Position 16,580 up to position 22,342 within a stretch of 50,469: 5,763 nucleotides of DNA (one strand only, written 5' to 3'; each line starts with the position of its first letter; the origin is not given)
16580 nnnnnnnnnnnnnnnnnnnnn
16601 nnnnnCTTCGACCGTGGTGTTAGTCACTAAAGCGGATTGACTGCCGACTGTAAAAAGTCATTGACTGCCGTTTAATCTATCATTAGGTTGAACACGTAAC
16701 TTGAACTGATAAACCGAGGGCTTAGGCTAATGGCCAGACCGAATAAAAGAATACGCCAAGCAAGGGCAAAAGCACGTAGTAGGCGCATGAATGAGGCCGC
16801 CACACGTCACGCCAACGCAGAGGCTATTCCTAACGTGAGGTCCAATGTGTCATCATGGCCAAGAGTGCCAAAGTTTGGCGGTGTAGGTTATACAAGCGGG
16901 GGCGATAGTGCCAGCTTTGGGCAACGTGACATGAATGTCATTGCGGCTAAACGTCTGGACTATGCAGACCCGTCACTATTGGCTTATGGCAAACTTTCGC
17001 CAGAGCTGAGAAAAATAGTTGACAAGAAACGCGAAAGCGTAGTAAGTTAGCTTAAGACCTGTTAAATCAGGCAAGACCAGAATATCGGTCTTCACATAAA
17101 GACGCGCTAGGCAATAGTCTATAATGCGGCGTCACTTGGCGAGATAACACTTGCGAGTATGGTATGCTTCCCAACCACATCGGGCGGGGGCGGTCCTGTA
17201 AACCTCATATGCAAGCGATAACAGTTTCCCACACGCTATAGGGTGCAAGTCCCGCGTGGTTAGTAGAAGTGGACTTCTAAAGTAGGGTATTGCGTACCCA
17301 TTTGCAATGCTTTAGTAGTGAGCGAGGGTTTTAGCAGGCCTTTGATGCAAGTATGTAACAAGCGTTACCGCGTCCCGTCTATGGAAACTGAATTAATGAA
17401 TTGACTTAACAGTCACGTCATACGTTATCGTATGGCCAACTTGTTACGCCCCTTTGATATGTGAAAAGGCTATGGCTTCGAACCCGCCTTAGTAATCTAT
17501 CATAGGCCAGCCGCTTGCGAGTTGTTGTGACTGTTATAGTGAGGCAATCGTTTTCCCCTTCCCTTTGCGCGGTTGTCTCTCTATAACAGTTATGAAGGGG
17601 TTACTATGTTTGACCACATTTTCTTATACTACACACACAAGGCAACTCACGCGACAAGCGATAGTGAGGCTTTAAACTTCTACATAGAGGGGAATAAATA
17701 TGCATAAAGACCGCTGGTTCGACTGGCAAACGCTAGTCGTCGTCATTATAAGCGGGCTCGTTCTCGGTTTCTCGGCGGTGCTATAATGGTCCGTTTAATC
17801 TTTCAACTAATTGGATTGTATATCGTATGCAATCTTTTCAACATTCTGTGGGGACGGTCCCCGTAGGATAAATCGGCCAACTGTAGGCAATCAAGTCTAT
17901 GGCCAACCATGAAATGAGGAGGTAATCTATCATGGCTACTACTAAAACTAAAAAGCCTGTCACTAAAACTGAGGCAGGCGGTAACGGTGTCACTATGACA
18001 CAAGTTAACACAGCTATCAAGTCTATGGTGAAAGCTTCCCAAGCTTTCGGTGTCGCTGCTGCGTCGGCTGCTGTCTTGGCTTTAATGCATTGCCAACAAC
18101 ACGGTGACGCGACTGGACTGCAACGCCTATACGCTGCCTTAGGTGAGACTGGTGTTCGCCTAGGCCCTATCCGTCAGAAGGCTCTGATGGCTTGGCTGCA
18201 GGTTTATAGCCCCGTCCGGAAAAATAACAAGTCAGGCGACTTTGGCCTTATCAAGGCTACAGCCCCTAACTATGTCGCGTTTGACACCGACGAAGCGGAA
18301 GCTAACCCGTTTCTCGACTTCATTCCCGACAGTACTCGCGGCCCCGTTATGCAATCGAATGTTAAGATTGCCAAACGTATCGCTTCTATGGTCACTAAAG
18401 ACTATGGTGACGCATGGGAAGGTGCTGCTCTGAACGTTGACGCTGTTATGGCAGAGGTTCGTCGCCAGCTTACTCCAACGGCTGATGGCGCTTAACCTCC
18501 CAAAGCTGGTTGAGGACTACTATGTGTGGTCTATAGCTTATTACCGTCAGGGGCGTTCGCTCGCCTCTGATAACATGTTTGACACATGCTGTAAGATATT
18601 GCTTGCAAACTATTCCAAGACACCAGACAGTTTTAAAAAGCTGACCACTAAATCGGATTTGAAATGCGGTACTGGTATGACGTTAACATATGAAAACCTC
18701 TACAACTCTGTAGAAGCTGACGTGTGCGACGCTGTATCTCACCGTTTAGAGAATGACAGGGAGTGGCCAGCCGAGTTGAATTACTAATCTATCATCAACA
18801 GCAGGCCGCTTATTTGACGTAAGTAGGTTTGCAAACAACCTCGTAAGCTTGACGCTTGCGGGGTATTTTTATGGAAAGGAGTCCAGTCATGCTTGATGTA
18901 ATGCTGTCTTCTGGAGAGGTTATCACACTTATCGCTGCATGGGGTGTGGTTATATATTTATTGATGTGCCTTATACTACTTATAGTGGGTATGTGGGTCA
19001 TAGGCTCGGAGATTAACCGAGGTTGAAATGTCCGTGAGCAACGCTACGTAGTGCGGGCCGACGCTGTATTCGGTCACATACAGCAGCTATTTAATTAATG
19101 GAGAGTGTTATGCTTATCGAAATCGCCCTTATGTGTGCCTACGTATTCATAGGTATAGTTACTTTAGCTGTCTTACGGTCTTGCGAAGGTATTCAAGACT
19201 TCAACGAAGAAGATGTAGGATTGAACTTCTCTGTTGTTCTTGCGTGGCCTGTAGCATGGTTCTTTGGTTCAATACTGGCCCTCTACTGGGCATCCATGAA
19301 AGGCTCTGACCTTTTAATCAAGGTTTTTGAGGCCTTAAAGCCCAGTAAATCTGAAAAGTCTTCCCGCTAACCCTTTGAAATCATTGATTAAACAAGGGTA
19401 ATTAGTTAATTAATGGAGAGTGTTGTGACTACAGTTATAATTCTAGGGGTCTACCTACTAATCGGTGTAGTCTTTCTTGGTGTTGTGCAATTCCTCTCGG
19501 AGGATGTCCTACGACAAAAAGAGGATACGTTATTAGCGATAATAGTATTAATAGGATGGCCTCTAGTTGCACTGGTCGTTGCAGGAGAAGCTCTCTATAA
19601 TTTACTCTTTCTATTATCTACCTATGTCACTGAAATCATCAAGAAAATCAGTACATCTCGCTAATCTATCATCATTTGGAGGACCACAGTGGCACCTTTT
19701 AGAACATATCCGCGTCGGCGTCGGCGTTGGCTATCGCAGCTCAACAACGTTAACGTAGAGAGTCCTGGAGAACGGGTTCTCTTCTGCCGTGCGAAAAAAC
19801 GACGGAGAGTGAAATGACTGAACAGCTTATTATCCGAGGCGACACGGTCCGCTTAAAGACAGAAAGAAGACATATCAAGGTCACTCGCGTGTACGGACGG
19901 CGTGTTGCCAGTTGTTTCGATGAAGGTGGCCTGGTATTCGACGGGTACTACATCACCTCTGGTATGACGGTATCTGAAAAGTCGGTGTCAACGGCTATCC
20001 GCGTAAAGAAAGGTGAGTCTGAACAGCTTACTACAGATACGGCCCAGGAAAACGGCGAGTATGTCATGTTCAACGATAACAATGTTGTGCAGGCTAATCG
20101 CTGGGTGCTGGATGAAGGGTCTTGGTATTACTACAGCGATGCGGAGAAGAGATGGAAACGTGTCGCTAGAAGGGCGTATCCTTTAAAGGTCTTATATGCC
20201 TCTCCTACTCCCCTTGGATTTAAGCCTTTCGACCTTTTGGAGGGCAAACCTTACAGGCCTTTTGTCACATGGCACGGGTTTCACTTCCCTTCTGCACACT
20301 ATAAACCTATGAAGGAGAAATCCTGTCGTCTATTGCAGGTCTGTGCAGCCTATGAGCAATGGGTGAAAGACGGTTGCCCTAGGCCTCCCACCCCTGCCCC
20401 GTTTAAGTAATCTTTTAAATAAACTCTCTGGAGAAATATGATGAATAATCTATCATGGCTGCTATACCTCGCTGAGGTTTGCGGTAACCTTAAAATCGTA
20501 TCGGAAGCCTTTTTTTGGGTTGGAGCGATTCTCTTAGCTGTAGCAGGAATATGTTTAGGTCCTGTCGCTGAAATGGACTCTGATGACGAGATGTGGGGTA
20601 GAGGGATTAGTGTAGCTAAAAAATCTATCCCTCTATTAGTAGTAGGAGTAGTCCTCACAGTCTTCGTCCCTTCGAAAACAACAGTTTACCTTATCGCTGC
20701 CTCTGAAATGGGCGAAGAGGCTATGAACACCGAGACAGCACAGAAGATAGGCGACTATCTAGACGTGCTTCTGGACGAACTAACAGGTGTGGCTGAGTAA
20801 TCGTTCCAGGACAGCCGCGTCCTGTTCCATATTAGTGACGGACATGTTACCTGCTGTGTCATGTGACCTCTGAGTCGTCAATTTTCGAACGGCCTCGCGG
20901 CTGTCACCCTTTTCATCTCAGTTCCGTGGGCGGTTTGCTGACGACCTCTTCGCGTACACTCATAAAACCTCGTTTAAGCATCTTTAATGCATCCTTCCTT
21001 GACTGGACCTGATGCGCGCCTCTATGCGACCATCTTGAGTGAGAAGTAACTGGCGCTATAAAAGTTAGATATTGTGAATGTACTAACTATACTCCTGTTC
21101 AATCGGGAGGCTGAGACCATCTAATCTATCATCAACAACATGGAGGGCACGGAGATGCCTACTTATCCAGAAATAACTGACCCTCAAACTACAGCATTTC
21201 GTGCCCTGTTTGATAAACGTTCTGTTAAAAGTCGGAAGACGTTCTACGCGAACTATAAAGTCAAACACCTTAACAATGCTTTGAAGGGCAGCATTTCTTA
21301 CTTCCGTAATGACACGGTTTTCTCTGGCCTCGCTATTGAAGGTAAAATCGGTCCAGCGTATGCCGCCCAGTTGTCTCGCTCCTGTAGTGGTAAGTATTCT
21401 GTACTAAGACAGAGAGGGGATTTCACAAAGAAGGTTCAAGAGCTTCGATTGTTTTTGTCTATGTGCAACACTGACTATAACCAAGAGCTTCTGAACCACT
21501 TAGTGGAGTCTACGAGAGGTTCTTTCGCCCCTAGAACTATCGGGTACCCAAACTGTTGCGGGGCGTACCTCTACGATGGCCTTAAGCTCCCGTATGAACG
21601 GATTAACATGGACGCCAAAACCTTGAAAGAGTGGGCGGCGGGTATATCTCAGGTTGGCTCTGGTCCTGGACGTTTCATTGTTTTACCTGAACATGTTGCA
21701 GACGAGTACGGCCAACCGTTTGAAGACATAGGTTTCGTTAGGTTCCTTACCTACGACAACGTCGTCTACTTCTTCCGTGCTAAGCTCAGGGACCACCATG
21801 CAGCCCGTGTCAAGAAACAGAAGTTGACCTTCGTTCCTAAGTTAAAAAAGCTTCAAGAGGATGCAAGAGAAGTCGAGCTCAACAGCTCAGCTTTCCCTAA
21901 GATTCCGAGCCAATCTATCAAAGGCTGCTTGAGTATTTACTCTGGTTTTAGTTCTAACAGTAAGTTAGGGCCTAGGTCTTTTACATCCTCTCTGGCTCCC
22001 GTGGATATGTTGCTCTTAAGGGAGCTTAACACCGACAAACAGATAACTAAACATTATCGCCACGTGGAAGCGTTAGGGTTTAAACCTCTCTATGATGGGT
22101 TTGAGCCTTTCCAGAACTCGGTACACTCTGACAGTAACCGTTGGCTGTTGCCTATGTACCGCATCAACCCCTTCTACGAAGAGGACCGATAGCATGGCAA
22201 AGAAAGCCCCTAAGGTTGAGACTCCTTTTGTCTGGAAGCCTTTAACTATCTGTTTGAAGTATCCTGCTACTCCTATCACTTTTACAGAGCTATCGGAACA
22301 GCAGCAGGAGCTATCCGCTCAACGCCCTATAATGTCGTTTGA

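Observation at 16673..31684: Thirteen same-strand copies of an exact 11-mer (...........) confined to the rightward early arm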

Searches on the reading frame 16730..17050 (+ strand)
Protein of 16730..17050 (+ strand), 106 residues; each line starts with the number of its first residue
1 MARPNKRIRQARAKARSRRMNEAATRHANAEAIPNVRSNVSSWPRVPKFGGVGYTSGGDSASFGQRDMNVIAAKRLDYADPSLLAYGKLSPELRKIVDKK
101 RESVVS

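Call 9: search_protein_families(library=pfam, proteins=[window:16730-17050:+], max_evalue=0.1)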
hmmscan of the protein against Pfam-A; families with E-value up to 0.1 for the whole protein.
window:16730-17050:+ (106 aa): 0 families

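Call 10: search_protein_families(library=phrogs, proteins=[window:16730-17050:+], max_evalue=0.01)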
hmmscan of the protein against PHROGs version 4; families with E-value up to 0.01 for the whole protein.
window:16730-17050:+ (106 aa): 0 families

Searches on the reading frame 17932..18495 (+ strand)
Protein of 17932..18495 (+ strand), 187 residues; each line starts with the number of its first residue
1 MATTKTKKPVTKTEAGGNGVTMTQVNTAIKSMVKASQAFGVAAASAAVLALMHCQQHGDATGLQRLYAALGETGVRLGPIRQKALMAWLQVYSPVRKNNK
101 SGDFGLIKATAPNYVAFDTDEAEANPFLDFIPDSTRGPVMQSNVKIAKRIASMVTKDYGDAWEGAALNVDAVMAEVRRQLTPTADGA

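Call 9: search_protein_families(library=pfam, proteins=[window:17932-18495:+], max_evalue=0.1)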
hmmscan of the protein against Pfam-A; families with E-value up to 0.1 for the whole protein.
window:17932-18495:+ (187 aa): 0 families

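Call 10: search_protein_families(library=phrogs, proteins=[window:17932-18495:+], max_evalue=0.01)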
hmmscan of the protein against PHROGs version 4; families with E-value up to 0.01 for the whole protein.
window:17932-18495:+ (187 aa): 1 family
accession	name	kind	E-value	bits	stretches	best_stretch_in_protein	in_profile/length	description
phrog_1448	-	unknown function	8.8e-16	59.1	1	20-165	20-157/190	-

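Call 42: search_solved_structures(query=window:17932-18492:+, max_evalue=10)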
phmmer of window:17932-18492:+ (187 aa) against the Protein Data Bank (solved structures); distinct sequences matched with E-value up to 10: 0.

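Call 81: find_homologous_proteins(query=window:17932-18492:+, max_evalue=0.001)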
Query window:17932-18492:+ (187 aa): 5 proteins with E <= 0.001 among 432 candidates.
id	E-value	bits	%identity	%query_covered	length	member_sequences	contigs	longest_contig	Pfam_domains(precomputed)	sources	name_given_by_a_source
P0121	1.7e-116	404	100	100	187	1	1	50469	-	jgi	-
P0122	6.7e-68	246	64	94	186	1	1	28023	-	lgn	-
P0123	1.8e-64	235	66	90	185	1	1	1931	-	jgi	-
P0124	2.3e-62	228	61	94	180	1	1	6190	-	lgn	-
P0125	9.3e-60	219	61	89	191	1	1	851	-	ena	-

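Call 90: find_encoding_contigs(protein=P0121, flank=1000, max_places=2)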
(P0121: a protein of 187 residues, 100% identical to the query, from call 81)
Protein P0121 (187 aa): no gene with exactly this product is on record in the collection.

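Call 91: find_homologous_proteins(query=A3, max_evalue=0.001)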
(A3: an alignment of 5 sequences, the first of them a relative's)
Query A3 (5 sequences) (187 aa, profile of the alignment): 5 proteins with E <= 0.001 among 8000 candidates.
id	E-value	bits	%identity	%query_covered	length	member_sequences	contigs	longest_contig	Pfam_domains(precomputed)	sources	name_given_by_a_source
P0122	4.1e-97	341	64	94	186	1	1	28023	-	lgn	-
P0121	6.9e-97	340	100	100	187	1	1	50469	-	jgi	-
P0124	4.6e-95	334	61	94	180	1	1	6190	-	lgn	-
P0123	7.2e-95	334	66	90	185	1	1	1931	-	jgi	-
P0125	2.1e-93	329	61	89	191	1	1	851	-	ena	-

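Call 97: predict_structure(alignment_id=A3)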
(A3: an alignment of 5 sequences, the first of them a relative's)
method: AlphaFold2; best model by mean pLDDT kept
length: 187 residues; sequences in the alignment: 5
mean_pLDDT: 57.0   pTM: 0.60
mean pLDDT of the five models: 57.0, 46.5, 37.4, 37.0, 36.6
residues with pLDDT >= 90: 0; 70-90: 52; 50-70: 77; < 50: 58
segments of 3 or more residues with pLDDT < 50: 1-18, 108-142, 183-187
pLDDT, mean of each block of 10 residues (from residue 1): 37 40 80 73 76 67 72 59 61 56 50 42 33 34 55 60 66 74 45
secondary structure, 60 per line:
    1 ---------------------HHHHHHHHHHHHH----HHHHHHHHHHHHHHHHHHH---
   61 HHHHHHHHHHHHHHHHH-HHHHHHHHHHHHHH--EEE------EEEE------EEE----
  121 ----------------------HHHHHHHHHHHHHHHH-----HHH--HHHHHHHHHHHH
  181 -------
elements in order: H22-34 H39-57 H61-77 H79-92 E95-97 E104-107 E114-116 H143-158 H169-180

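Call 99: search_protein_representatives(alignment_id=A3)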
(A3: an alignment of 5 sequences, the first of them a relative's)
Query: 5 sequences, 183 profile positions. Proteins with E-value up to 0.001 (for the whole library): 277; up to 1e-10: 25; up to 1e-30: 5. The best 150 are listed.
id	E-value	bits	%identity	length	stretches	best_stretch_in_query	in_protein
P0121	2.2e-97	340.2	-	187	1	1-182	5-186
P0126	9.9e-53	194.7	-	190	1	3-177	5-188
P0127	2.3e-42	160.9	-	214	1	3-173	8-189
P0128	5.2e-35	137.0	-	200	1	12-181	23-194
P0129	4.1e-33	130.8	-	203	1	7-154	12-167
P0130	2.4e-29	118.5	-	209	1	11-156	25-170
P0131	3.8e-18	82.0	-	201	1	1-151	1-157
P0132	5.0e-15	71.8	-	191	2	22-128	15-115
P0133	1.7e-14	70.1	-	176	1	19-163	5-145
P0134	6.2e-14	68.3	-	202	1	11-130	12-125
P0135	1.0e-13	67.6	-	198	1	19-128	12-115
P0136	1.1e-13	67.5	-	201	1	14-144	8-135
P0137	2.4e-13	66.3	-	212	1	12-158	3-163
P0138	4.7e-13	65.4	-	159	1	17-170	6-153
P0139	4.8e-13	65.4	-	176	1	25-161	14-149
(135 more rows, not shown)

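Call 101: search_solved_structures(query=A6, max_evalue=1)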
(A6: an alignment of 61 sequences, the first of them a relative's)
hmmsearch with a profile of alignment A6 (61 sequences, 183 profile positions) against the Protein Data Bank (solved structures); distinct sequences matched with E-value up to 1: 9.
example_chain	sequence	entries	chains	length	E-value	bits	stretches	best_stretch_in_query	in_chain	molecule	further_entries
1c6v_A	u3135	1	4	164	0.048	16.9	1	10-61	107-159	PROTEIN (SIV INTEGRASE)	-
12fa_A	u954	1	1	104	0.052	16.8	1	8-60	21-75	ESAT-6-like protein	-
5cwg_A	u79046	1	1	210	0.16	15.2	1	100-164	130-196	Designed helical repeat protein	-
5cwc_A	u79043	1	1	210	0.23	14.7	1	102-164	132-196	Designed helical repeat protein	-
7tal_A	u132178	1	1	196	0.38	14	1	104-167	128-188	D4_deltaDARP LOV2-DARPin fusion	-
6htq_b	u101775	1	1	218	0.45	13.8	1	122-173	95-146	30S ribosomal protein S2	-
5njt_B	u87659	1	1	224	0.45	13.7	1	122-173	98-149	30S ribosomal protein S2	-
7qnl_AAA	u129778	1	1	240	0.65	13.2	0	122-167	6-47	DARPIN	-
3j9w_AB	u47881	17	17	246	0.98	12.6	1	122-173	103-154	30S ribosomal protein uS2 | 30S ribosomal protein S2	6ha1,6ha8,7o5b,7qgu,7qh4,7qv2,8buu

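Call 102: search_protein_families(library=pfam, alignment_id=A6, max_evalue=0.01)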
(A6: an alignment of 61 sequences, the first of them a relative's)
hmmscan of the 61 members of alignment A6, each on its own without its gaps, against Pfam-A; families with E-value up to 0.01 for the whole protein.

A. member 1, P0121 (187 aa): 0 families

B. families by the number of members that match (of 61 scanned): 2 families
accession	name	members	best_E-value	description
PF02610.21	AraA_N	1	0.0044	L-arabinose isomerase N-terminal domain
PF16925.10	TetR_C_13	1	0.0054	Tetracyclin repressor-like, C-terminal domain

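Call 103: fold_search(model_id=the predicted structure, library=pdb)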
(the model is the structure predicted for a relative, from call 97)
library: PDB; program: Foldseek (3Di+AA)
matches with E <= 10: 38; with E <= 0.001: 0
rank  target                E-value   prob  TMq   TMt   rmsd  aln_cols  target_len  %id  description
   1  4a25_A                1.8e+00  0.06  0.18  0.19  14.4       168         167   12  X-ray structure Dps from Kineococcus radiotolerans in complex with Mn (II) ions. (released 2012-10-03)
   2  4a25_D                2.1e+00  0.05  0.16  0.18  14.2       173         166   11  X-ray structure Dps from Kineococcus radiotolerans in complex with Mn (II) ions. (released 2012-10-03)
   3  9ivp_A                4.0e+00  0.02  0.14  0.10  14.2       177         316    9  24-mer DARPin-apoferritin scaffold in complex with the maltose binding protein (released 2025-06-04)
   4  5cwl_A                4.3e+00  0.13  0.28  0.30  11.0       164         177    9  Crystal structure of de novo designed helical repeat protein DHR54 (released 2015-12-16)
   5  6e9x_A                4.3e+00  0.11  0.26  0.28  11.6       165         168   13  DHF91 filament (released 2018-11-21)
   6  7sin_B                4.3e+00  0.03  0.17  0.06  19.3       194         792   11  Structure of negative allosteric modulator-bound inactive human calcium-sensing receptor (released 2022-01-19)
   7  5ww9_A                4.5e+00  0.02  0.12  0.13  18.9       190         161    9  Crystal structure of R73E mutant of the second DNA-Binding protein under starvation from Mycobacterium smegmatis (released 2017-08-09)
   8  5cwl_B                4.9e+00  0.12  0.28  0.30  10.9       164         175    8  Crystal structure of de novo designed helical repeat protein DHR54 (released 2015-12-16)
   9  5cwm                  4.9e+00  0.06  0.20  0.17  16.4       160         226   14  Crystal structure of de novo designed helical repeat protein DHR64 (released 2015-12-16)
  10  4a25_B                4.9e+00  0.03  0.17  0.18  14.2       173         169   11  X-ray structure Dps from Kineococcus radiotolerans in complex with Mn (II) ions. (released 2012-10-03)
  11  2z90_B                5.2e+00  0.02  0.16  0.18  18.7       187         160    8  Crystal Structure of the Second Dps from Mycobacterium smegmatis (released 2008-04-22)
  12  4m35_B                5.7e+00  0.02  0.15  0.16  14.7       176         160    8  Crystal structure of gated-pore mutant H126/141D of second DNA-Binding protein under starvation from Mycobacterium sme (released 2014-03-05)
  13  9eq9                  6.0e+00  0.02  0.17  0.18  14.7       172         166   11  Iron loaded mitochondrial ferritin, anaerobic (released 2025-04-16)
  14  4m35_A                6.0e+00  0.02  0.13  0.14  15.1       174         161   11  Crystal structure of gated-pore mutant H126/141D of second DNA-Binding protein under starvation from Mycobacterium sme (released 2014-03-05)
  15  9i4i_m                6.3e+00  0.04  0.21  0.22  12.7       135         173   15  High resolution Cryo-EM structure of human complex I in mitochondria (released 2025-11-12)
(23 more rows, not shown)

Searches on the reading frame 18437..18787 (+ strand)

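Call 9: search_protein_families(library=pfam, proteins=[window:18437-18787:+], max_evalue=0.1)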
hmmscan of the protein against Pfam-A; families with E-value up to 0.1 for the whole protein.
window:18437-18787:+ (116 aa): 2 families
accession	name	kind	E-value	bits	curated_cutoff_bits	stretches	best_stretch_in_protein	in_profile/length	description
PF22745.1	Nlig-Ia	-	5.5e-07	30.6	27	1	30-99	15-88/92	DNA ligase-like, N-terminal NAD+-binding domain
PF09147.15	CarA_N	-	0.022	15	21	1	18-87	119-188/199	Carbapenam-3-carboxylate synthase, N-terminal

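Call 10: search_protein_families(library=phrogs, proteins=[window:18437-18787:+], max_evalue=0.01)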
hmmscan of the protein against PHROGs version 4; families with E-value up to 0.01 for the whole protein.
window:18437-18787:+ (116 aa): 2 families
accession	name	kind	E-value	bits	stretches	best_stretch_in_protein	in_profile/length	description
phrog_19233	-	unknown function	1.3e-11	45.5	1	20-112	19-112/136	-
phrog_6466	-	DNA, RNA and nucleotide metabolism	0.00059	21.1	1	30-91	22-86/104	DNA ligase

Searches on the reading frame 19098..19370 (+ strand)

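Call 9: search_protein_families(library=pfam, proteins=[window:19098-19370:+], max_evalue=0.1)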
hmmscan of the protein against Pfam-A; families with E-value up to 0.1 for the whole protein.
window:19098-19370:+ (90 aa): 1 family
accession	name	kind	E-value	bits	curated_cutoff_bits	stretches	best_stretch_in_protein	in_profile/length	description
PF11120.13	CBP_BcsF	-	0.087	13.2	23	0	1-34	1-33/60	Cellulose biosynthesis protein BcsF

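Call 10: search_protein_families(library=phrogs, proteins=[window:19098-19370:+], max_evalue=0.01)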
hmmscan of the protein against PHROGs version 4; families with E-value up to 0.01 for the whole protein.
window:19098-19370:+ (90 aa): 2 families
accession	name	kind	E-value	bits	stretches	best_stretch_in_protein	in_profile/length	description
phrog_7899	-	unknown function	8e-06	27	1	9-68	4-63/71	-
phrog_9791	-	unknown function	0.0023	18.8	0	48-64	7-23/51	-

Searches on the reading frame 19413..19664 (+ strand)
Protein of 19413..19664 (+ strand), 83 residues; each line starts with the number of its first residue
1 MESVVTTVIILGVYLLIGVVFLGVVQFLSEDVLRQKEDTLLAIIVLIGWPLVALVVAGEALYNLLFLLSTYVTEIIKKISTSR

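Call 9: search_protein_families(library=pfam, proteins=[window:19413-19664:+], max_evalue=0.1)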
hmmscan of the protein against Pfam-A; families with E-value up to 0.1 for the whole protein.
window:19413-19664:+ (83 aa): 0 families

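Call 10: search_protein_families(library=phrogs, proteins=[window:19413-19664:+], max_evalue=0.01)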
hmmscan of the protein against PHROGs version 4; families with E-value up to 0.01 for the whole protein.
window:19413-19664:+ (83 aa): 3 families
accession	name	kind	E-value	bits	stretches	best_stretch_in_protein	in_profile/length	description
phrog_7899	-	unknown function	0.0019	19.4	1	8-57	4-53/71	-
phrog_6756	-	unknown function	0.0028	18.7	1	7-58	3-50/56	-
phrog_4955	-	unknown function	0.0035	18.4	1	3-77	4-84/87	-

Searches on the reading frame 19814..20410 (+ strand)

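Call 9: search_protein_families(library=pfam, proteins=[window:19814-20410:+], max_evalue=0.1)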
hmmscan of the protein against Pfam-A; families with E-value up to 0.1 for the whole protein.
window:19814-20410:+ (198 aa): 1 family
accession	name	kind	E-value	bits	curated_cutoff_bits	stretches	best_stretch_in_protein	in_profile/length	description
PF11154.13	DUF2934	-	0.054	13.6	22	0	178-189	9-20/37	Protein of unknown function (DUF2934)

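Call 10: search_protein_families(library=phrogs, proteins=[window:19814-20410:+], max_evalue=0.01)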
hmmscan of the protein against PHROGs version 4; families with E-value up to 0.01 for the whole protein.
window:19814-20410:+ (198 aa): 4 families
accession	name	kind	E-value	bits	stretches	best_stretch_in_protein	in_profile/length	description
phrog_31359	-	unknown function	0.0003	21.4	1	54-112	34-89/260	-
phrog_37818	-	unknown function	0.0052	17.4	1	68-112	50-92/287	-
phrog_1110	-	lysis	0.0061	17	1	54-111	181-241/301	endolysin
phrog_6745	-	lysis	0.0067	16.3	1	77-124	253-303/396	endolysin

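Call 111: search_protein_families(library=pfam, proteins=[window:19814-20407:+], max_evalue=1)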
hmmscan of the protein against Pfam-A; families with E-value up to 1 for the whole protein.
window:19814-20407:+ (198 aa): 2 families
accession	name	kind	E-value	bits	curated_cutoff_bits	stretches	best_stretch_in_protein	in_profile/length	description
PF11154.13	DUF2934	-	0.054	13.6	22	0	178-189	9-20/37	Protein of unknown function (DUF2934)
PF01473.26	Choline_bind_1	-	0.34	11.8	20.5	1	95-107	1-13/19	Putative cell wall binding repeat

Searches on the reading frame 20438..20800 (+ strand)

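Call 9: search_protein_families(library=pfam, proteins=[window:20438-20800:+], max_evalue=0.1)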
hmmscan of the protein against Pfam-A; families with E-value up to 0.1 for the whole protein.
window:20438-20800:+ (120 aa): 2 families
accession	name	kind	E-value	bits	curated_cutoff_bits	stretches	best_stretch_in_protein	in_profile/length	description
PF13828.11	DUF4190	-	0.04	14.1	35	1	25-76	11-61/62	Domain of unknown function (DUF4190)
PF11992.13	TgpA_N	-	0.043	13.2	30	1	21-78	120-178/333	TgpA N-terminal domain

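Call 10: search_protein_families(library=phrogs, proteins=[window:20438-20800:+], max_evalue=0.01)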
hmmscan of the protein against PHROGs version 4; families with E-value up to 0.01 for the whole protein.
window:20438-20800:+ (120 aa): 3 families
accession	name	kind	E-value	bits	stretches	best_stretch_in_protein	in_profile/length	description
phrog_3878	-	unknown function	8.9e-15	56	1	5-113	3-111/129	-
phrog_36588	-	unknown function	1e-05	26.6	1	66-104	69-107/147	-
phrog_24025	-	unknown function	0.00016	22.7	1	66-104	75-113/165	-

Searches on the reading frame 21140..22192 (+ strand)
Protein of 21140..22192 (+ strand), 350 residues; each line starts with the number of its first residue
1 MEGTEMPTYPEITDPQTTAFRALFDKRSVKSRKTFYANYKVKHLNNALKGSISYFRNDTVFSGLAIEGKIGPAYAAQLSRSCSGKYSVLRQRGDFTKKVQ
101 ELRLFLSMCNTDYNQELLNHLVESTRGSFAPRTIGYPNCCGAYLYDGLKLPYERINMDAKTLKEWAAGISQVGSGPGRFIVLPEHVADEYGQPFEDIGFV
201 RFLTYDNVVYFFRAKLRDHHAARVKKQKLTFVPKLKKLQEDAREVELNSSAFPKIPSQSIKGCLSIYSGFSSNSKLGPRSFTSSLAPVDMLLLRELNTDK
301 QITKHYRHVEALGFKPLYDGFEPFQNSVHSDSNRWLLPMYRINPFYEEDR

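Call 6: search_protein_families(library=pfam, proteins=[window:21140-22192:+], max_evalue=0.01)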
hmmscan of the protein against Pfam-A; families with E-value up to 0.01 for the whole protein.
window:21140-22192:+ (350 aa): 0 families

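Call 10: search_protein_families(library=phrogs, proteins=[window:21140-22192:+], max_evalue=0.01)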
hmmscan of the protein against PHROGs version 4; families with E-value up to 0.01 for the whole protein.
window:21140-22192:+ (350 aa): 0 families

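Call 40: search_solved_structures(query=window:21155-22189:+, max_evalue=10)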
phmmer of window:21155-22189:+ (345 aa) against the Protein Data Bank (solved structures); distinct sequences matched with E-value up to 10: 2.
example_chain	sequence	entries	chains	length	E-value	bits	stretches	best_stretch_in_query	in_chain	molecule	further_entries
5woz_A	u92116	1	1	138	0.41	13.2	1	21-95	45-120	Regulator of Ty1 transposition protein 103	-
2km4_A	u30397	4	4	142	0.43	13.2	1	21-95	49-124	Regulator of Ty1 transposition protein 103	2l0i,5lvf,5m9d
